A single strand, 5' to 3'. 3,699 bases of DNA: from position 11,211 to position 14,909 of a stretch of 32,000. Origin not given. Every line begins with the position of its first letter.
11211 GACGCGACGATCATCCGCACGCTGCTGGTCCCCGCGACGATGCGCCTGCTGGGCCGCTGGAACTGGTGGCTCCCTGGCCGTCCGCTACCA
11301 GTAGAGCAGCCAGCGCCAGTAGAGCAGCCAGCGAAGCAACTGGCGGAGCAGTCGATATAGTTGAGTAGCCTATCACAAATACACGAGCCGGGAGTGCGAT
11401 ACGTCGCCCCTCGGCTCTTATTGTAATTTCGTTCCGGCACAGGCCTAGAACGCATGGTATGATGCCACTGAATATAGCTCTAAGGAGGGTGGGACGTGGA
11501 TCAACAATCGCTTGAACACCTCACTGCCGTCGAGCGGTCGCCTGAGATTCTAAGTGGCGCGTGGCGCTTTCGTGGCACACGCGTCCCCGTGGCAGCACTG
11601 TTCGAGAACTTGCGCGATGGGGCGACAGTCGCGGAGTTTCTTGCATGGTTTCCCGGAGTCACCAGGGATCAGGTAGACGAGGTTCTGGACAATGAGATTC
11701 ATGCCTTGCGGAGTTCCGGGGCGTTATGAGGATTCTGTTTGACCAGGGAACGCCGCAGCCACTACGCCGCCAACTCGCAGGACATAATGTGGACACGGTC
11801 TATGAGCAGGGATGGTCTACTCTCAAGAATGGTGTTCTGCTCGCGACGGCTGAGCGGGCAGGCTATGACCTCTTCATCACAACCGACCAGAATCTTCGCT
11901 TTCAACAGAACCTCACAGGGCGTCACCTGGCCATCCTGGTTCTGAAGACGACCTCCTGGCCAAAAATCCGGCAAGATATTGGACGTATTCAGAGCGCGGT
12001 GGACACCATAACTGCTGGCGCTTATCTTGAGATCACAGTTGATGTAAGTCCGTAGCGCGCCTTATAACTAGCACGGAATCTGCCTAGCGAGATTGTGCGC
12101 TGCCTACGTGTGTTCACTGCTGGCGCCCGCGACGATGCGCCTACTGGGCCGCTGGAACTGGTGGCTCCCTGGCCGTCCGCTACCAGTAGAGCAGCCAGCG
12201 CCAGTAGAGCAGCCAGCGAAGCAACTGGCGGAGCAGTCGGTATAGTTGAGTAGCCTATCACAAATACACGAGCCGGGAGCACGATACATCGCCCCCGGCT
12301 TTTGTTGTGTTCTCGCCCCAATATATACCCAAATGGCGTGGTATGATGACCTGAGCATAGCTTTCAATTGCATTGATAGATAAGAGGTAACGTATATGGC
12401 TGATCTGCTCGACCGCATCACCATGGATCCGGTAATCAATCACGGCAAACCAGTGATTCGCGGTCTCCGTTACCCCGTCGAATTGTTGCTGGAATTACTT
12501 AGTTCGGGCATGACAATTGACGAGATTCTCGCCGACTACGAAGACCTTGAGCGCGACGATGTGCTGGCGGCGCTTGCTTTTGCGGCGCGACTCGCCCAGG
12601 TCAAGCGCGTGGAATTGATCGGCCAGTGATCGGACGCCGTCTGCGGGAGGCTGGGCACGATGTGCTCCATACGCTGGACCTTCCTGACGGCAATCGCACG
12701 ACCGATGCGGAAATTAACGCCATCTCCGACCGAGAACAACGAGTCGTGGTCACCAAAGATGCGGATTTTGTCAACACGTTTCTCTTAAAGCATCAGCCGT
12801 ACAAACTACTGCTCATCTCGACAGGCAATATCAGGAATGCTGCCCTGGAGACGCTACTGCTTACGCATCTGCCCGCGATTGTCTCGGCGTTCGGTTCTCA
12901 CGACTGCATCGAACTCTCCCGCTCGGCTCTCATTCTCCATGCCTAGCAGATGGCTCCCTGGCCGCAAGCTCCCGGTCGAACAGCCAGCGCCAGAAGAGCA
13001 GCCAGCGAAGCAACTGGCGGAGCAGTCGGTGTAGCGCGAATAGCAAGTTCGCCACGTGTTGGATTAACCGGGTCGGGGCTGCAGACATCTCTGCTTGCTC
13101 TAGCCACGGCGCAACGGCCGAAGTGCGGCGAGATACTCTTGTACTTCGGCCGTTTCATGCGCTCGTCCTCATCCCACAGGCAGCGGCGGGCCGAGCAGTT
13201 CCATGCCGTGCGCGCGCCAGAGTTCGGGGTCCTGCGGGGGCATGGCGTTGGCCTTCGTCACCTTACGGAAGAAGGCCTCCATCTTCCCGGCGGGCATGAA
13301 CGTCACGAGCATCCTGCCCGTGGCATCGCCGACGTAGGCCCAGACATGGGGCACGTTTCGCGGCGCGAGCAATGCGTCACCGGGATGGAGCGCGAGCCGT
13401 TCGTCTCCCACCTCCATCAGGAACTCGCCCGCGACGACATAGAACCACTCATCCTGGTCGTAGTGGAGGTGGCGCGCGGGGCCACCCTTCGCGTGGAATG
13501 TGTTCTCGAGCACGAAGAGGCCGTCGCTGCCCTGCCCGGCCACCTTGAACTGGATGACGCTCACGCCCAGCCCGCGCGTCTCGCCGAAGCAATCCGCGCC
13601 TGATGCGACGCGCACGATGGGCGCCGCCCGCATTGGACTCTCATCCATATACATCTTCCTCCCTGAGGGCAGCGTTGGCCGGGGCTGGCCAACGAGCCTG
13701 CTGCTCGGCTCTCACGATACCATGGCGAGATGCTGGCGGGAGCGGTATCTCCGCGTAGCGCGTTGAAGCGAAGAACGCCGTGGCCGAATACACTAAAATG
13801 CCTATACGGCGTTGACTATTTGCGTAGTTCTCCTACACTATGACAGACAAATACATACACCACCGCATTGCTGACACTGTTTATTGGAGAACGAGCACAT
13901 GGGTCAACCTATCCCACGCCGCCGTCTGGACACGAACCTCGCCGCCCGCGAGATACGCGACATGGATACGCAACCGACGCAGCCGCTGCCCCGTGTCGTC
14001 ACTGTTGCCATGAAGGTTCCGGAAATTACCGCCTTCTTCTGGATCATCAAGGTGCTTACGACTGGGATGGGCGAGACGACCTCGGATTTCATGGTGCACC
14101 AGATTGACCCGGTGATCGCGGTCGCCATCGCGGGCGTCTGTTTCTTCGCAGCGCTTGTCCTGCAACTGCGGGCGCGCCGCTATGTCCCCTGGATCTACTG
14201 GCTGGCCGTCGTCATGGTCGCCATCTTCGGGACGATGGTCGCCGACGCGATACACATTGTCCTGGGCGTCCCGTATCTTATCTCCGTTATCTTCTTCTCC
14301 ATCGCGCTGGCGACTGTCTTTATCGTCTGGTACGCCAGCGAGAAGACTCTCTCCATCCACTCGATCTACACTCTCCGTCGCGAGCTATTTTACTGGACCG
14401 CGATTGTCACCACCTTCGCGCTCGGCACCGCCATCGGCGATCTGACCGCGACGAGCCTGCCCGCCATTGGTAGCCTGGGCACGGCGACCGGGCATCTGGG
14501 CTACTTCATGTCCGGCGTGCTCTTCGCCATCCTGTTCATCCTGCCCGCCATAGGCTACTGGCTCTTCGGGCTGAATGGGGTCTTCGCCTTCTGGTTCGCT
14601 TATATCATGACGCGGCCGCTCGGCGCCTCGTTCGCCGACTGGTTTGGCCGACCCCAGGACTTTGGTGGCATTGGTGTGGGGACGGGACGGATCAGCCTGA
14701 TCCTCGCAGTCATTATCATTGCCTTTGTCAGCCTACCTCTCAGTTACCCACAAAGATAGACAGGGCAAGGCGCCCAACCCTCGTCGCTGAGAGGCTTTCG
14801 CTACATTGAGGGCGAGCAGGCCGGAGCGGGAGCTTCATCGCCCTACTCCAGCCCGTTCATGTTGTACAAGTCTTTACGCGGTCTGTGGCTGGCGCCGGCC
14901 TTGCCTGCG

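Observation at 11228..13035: Three copies of the MMPL gene tail bracket two different DUF433-DUF5615 toxin-antitoxin cassettes (serial 3'-end displacement array)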

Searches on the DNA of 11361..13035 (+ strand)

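Call 67: search_dna_similar(query=window:11361-13035:+, collection=plasmids, mode=distant, max_rows=8)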
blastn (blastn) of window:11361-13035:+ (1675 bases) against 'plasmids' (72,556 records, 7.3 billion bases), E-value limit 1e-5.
Records with a match: 4; places in all: 4; records where one place covers at least 80% of the query: 0.
Best place of each record, by identity: 60-80% 4.
By first word of the organism name: Thermus 2; Candidatus 1; Synechocystis 1.
By predicted mobility (MOB-suite, as given by PLSDB): non-mobilizable 4.
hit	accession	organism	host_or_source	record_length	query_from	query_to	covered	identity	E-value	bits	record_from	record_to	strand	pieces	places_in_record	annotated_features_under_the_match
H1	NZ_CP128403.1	Candidatus Chlorohelix allophototropha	Single colony of Candidatus Chlorohelix ...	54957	1046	1469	21%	70.9%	4e-15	166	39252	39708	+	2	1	DUF5615 family PIN-like protein | DUF433 domain-containing protein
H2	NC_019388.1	Thermus oshimai JL-2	-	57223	1278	1472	12%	67.7%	6e-6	62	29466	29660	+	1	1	DUF5615 family PIN-like protein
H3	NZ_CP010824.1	Thermus aquaticus Y51MC23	-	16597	1278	1472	12%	67.7%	6e-6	62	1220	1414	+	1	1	DUF5615 family PIN-like protein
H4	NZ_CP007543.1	Synechocystis sp. PCC 6714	-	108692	1096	1200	6%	74.3%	4e-8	69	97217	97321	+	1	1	DUF433 domain-containing protein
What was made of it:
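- Tried and rejected: The cassette region searched against plasmids gave only weak hits (68-74%) to DUF433/DUF5615 genes of Chlorohelix, Thermus and Synechocystis plasmids, with no shared flanks (call 67).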

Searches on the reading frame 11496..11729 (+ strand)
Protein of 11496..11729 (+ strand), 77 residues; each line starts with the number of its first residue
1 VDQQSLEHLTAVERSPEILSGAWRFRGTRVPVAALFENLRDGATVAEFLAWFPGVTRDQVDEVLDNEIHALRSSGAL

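Call 5: search_protein_families(library=pfam, proteins=[window:11496-11729:+], max_evalue=0.01)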
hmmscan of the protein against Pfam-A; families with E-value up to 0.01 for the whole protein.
window:11496-11729:+ (77 aa): 1 family
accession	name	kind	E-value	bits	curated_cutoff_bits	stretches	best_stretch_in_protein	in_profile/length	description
PF04255.20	DUF433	-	8.2e-16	58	23.6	1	12-64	1-53/56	Protein of unknown function (DUF433)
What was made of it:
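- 11496..11729 (+): TA1 antitoxin (DUF433, 77 aa). Pfam DUF433, 58 bits (call 5).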

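Call 18: find_encoding_contigs(protein=window:11496-11729:+, flank=10000, max_places=10)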
Protein window:11496-11729:+ (77 aa): no gene with exactly this product is on record in the collection.

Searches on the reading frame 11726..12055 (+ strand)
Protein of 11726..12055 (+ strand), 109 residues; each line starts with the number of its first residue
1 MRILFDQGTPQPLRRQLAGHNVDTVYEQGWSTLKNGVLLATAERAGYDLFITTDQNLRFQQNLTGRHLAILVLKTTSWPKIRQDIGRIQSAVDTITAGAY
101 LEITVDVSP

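Call 5: search_protein_families(library=pfam, proteins=[window:11726-12055:+], max_evalue=0.01)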
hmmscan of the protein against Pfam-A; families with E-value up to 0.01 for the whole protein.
window:11726-12055:+ (109 aa): 1 family
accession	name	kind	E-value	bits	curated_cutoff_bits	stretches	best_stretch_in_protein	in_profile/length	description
PF18480.7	DUF5615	-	0.00011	22.5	23.8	1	1-76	1-77/110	Domain of unknown function (DUF5615)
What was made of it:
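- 11726..12055 (+): TA1 toxin (109 aa, PIN-like DUF5615 relative). Its start overlaps the antitoxin stop (ATGA). DUF5615 at 22.5 bits, below the cut-off of 23.8 (call 5).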

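Call 49: find_homologous_proteins(query=window:11726-12055:+, max_evalue=1e-10)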
Query window:11726-12055:+ (109 aa): 2506 proteins with E <= 1e-10 among 2514 candidates; the best 120 are listed.
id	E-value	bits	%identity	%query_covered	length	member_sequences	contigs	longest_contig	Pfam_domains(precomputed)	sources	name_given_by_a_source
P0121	1.5e-59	217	93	100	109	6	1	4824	-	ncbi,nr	ncbi:MAG TPA: hypothetical protein VFS83_20545 [Ktedonobacterales bacterium]|nr:hypothetical protein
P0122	4.1e-56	205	85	100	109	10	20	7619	-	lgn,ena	-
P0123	1.0e-54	201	86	100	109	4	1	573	-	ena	-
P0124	2.9e-54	200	85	100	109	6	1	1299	-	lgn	-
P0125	4.3e-54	199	84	100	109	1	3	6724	-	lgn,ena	-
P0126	8.1e-54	198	84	100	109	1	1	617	-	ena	-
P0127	1.4e-52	194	83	100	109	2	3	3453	-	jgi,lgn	jgi:hypothetical protein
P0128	3.9e-52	193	79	100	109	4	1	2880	-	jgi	jgi:hypothetical protein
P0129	7.0e-52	192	80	100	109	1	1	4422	-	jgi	jgi:predicted nuclease of predicted toxin-antitoxin system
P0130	7.8e-52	192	80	100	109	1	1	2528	-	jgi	jgi:hypothetical protein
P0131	5.8e-51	189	81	100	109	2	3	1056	-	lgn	-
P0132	7.4e-51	189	82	100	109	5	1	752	-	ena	-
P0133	2.9e-50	187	78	100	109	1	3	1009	-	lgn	-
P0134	4.2e-50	186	80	100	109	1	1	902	-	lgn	-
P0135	8.3e-50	185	77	100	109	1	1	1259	-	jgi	jgi:hypothetical protein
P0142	1.2e-47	178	78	99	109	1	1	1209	PF18480.8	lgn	-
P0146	2.4e-47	177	74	100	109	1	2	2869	PF18480.8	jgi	jgi:predicted nuclease of predicted toxin-antitoxin system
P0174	1.7e-42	162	72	95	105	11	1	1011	PF18480.8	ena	-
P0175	1.8e-42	162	68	100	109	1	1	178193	PF18480.8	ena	-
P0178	2.2e-42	161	70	95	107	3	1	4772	PF18480.8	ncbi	-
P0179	3.2e-42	161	70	95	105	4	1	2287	PF18480.8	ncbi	-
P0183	5.6e-42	160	69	95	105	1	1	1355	PF18480.8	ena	-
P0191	8.3e-41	156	70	95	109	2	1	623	PF18480.8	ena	-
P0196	2.3e-40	155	66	97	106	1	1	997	PF18480.8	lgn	-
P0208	2.2e-39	152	65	97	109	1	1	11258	PF18480.8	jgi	jgi:hypothetical protein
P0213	9.3e-39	150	66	95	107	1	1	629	PF18480.8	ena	-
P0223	1.1e-37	146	68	94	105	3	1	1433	PF18480.8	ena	-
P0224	1.2e-37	146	63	96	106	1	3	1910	PF18480.8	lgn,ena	-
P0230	2.8e-37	145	65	96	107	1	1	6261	PF18480.8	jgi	jgi:hypothetical protein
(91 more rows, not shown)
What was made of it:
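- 11726..12055 (+): There are 2506 homologues at E<=1e-10, some carrying PF18480 or named 'predicted nuclease of predicted toxin-antitoxin system' (call 49).
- On Type II toxin-antitoxin, PIN-COG2442/DUF433 (VapBC-like): TA1 toxin: 22.5 bits against a cut-off of 23.8, although many homologues are annotated as TA nucleases (calls 5, 49).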

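Call 50: find_encoding_contigs(protein=P0122, flank=5000, max_places=10)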
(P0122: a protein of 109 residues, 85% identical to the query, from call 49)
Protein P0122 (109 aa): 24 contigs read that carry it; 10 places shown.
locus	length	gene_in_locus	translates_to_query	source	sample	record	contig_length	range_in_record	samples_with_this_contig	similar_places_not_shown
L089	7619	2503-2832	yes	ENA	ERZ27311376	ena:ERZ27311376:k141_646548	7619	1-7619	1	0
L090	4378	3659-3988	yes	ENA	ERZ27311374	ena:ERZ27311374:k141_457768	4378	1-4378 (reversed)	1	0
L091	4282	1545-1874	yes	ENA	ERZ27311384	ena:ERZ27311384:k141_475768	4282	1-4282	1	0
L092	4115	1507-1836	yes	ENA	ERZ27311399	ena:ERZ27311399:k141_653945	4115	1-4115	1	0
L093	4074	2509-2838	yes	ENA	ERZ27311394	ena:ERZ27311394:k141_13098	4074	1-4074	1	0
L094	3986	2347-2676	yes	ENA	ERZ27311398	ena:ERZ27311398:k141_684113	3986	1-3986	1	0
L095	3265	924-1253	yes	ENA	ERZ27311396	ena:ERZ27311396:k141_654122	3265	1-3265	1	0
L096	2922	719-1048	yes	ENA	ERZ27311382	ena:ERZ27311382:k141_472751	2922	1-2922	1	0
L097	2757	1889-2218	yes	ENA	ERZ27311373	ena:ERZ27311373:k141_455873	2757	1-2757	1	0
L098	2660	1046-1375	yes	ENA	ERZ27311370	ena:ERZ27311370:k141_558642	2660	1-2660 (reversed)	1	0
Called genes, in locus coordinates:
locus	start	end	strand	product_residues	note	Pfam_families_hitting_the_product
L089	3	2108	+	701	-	?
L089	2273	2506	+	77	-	PF04255:DUF433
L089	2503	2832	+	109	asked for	-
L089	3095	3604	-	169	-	PF03852:Vsr, PF04480:DUF559 (faint)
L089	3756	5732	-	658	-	PF02518:HATPase_c (faint), PF13589:HATPase_c_3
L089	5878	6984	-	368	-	PF00145:DNA_methylase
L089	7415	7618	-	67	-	?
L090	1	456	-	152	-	?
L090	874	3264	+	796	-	PF03176:MMPL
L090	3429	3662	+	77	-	PF04255:DUF433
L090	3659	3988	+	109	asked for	-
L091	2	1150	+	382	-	?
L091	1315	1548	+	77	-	PF04255:DUF433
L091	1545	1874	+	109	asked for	-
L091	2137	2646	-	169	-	PF03852:Vsr, PF04480:DUF559 (faint)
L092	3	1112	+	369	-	?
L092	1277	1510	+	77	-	PF04255:DUF433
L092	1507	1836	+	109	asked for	-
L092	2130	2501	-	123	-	-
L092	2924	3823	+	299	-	PF01209:Ubie_methyltran, PF13489:Methyltransf_23, PF08241:Methyltransf_11, PF08242:Methyltransf_12, PF13649:Methyltransf_25, PF13847:Methyltransf_31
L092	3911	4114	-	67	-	?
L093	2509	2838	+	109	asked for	-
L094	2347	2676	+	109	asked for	-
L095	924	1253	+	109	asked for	-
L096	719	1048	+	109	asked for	-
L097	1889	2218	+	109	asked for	-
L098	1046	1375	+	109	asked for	-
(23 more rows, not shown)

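Call 51: find_encoding_contigs(protein=P0125, flank=5000, max_places=5)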
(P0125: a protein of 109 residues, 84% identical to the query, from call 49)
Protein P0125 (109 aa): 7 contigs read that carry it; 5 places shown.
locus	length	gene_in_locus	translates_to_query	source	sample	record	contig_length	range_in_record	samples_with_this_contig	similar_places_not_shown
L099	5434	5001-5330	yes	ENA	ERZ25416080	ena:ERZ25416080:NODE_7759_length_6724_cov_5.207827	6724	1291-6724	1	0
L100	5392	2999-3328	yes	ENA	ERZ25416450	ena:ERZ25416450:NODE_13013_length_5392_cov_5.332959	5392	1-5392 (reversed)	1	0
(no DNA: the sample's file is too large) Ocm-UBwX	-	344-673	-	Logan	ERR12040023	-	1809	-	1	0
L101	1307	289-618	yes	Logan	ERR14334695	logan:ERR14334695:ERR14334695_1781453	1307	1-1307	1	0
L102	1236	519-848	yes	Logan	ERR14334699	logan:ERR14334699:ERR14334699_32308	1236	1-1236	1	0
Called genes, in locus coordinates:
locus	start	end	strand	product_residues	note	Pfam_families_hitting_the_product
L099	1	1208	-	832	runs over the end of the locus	?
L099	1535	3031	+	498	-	PF25984:BSH_YknX (faint), PF25975:CzcB_C (weak)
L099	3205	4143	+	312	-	PF13793:Pribosyltran_N, PF00156:Pribosyltran (weak), PF14572:Pribosyl_synth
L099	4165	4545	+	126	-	-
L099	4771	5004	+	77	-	PF04255:DUF433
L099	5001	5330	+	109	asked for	-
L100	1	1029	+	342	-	?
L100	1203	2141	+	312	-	PF13793:Pribosyltran_N, PF00156:Pribosyltran (weak), PF14572:Pribosyl_synth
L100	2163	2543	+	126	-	-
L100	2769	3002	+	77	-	PF04255:DUF433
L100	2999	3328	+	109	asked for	-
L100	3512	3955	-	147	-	PF19728:DUF6220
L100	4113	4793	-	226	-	PF00702:Hydrolase, PF12710:HAD (weak), PF13419:HAD_2, PF13242:Hydrolase_like (weak)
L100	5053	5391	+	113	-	?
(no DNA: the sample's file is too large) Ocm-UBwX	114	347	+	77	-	PF04255:DUF433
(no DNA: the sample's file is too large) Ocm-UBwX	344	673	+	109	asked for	-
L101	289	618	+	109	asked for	-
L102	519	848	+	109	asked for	-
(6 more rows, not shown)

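Call 57: search_protein_families(library=pfam, proteins=[L089:3095-3604:-, L089:3756-5732:-, L089:5878-6984:-, L092:2130-2501:-, L092:2924-3823:+], max_evalue=0.001)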
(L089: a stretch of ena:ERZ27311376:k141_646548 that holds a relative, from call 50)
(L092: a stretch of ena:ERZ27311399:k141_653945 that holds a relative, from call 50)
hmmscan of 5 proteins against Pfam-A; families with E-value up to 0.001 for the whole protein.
L089:3095-3604:- (169 aa): 2 families
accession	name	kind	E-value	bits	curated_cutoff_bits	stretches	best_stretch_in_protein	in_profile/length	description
PF03852.21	Vsr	-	1.2e-14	54.3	27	1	37-98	11-69/74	DNA mismatch endonuclease Vsr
PF04480.18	DUF559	-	8.6e-06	26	20.6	1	119-157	66-104/109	Protein of unknown function (DUF559)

L089:3756-5732:- (658 aa): 2 families
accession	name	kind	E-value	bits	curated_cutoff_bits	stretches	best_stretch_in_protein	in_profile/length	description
PF13589.12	HATPase_c_3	-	3.5e-18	66.4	25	1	21-141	5-122/137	Histidine kinase-, DNA gyrase B-, and HSP90-like ATPase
PF02518.31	HATPase_c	-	2.1e-05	25.4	26.4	0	22-69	9-56/111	Histidine kinase-, DNA gyrase B-, and HSP90-like ATPase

L089:5878-6984:- (368 aa): 2 families
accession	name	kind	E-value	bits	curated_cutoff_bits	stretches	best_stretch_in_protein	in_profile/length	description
PF00145.23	DNA_methylase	-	8.5e-51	173.7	22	1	16-352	2-323/324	C-5 cytosine-specific DNA methylase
PF09445.16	Methyltransf_15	-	0.00047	20.2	22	1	16-65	3-51/165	RNA cap guanine-N2 methyltransferase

L092:2130-2501:- (123 aa): 0 families

L092:2924-3823:+ (299 aa): 9 families
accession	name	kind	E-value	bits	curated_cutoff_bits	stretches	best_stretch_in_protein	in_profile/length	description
PF13649.12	Methyltransf_25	-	2.6e-18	66.9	27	1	73-171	1-97/97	Methyltransferase domain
PF08241.18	Methyltransf_11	-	6.5e-16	59.2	21.2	1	74-173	1-93/95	Methyltransferase domain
PF13489.12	Methyltransf_23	-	1.5e-14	54.5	27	1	56-226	8-163/164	Methyltransferase domain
PF13847.12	Methyltransf_31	-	5.1e-14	52.6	27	1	72-173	6-107/145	Methyltransferase domain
PF08242.18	Methyltransf_12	-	5.4e-11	43.5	30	1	74-173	1-98/98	Methyltransferase domain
PF01209.24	Ubie_methyltran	-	2.1e-08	34.3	20.1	1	66-177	44-153/233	ubiE/COQ5 methyltransferase family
PF05175.20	MTS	-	6.3e-05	23.1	23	1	69-142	31-102/170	Methyltransferase small domain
PF00891.24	Methyltransf_2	-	0.0003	20.6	22.3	1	71-221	64-208/210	O-methyltransferase domain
PF02390.23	Methyltransf_4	-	0.00059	19.8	24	1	73-130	5-62/173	Putative methyltransferase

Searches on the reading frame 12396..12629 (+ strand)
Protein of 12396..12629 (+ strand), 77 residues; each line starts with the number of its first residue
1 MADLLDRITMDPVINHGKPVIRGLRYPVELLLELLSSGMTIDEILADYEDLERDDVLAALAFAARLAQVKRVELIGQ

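Call 5: search_protein_families(library=pfam, proteins=[window:12396-12629:+], max_evalue=0.01)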
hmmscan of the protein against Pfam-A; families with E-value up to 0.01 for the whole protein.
window:12396-12629:+ (77 aa): 1 family
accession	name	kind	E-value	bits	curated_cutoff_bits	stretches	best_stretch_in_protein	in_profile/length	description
PF04255.20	DUF433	-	3.3e-23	81.7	23.6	1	8-63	1-56/56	Protein of unknown function (DUF433)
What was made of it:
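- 12396..12629 (+): TA2 antitoxin (DUF433, 77 aa). Pfam DUF433, 81.7 bits (call 5).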

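Call 19: find_encoding_contigs(protein=window:12396-12629:+, flank=10000, max_places=10)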
Protein window:12396-12629:+ (77 aa): no gene with exactly this product is on record in the collection.
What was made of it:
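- Tried and rejected: An exact-protein look-up of both window antitoxins found nothing on record (calls 18, 19).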

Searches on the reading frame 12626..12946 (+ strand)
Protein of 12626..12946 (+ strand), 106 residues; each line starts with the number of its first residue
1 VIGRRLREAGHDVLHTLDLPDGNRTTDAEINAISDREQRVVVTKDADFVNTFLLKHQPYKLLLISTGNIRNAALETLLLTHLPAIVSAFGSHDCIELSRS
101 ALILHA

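Call 5: search_protein_families(library=pfam, proteins=[window:12626-12946:+], max_evalue=0.01)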
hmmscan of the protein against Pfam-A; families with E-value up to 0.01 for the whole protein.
window:12626-12946:+ (106 aa): 2 families
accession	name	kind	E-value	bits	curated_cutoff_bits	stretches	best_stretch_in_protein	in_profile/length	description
PF18480.7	DUF5615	-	1e-18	67.7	23.8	1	4-95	15-105/110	Domain of unknown function (DUF5615)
PF01927.22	Mut7-C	-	0.00023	21.7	23.3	1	3-67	13-67/146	Mut7-C RNAse domain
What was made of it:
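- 12626..12946 (+): TA2 toxin remnant (DUF5615). It is 5'-truncated by a 49-nt deletion at about 12634/12635. The Pfam match starts at profile position 15 (call 5).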

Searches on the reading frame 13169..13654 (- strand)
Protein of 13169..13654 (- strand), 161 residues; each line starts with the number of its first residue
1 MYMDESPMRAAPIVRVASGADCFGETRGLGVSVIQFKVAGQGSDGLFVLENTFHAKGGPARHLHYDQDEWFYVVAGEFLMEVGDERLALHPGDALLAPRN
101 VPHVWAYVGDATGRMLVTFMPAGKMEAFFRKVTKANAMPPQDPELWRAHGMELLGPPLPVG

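Call 5: search_protein_families(library=pfam, proteins=[window:13169-13654:-], max_evalue=0.01)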
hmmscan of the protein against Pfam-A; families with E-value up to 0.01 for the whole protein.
window:13169-13654:- (161 aa): 6 families
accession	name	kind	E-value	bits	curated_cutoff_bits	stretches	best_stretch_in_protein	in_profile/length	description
PF07883.17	Cupin_2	-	4.9e-15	55.4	27.2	1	54-118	6-69/70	Cupin domain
PF00190.28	Cupin_1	-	0.00021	21.3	22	1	61-123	48-117/151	Cupin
PF05899.18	Cupin_3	-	0.00035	20.7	23.5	1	62-105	20-64/74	EutQ-like cupin domain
PF02311.25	AraC_binding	-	0.0011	19.1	21.1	1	61-120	18-76/135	AraC-like ligand binding domain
PF06052.18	3-HAO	-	0.005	16.9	25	1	57-113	40-103/151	3-hydroxyanthranilic acid dioxygenase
PF21621.3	MPI_cupin_dom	-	0.0083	16.5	27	0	70-101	32-63/79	Mannose-6-phosphate isomerase, cupin domain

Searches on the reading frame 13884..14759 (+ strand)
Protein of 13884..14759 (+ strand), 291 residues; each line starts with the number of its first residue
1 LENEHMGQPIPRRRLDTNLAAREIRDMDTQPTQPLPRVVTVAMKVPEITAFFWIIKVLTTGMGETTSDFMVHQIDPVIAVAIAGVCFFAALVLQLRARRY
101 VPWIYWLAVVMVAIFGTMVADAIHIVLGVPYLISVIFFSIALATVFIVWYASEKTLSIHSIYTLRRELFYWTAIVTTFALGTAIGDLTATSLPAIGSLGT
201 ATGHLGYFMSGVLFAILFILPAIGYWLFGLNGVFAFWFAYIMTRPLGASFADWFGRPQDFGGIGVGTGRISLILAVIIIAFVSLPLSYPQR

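Call 5: search_protein_families(library=pfam, proteins=[window:13884-14759:+], max_evalue=0.01)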
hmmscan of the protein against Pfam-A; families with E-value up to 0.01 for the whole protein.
window:13884-14759:+ (291 aa): 1 family
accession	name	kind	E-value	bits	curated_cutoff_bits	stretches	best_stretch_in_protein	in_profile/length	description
PF03988.17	DUF347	-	9e-45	151.1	28.2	4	104-155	1-52/52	Repeat of Unknown Function (DUF347)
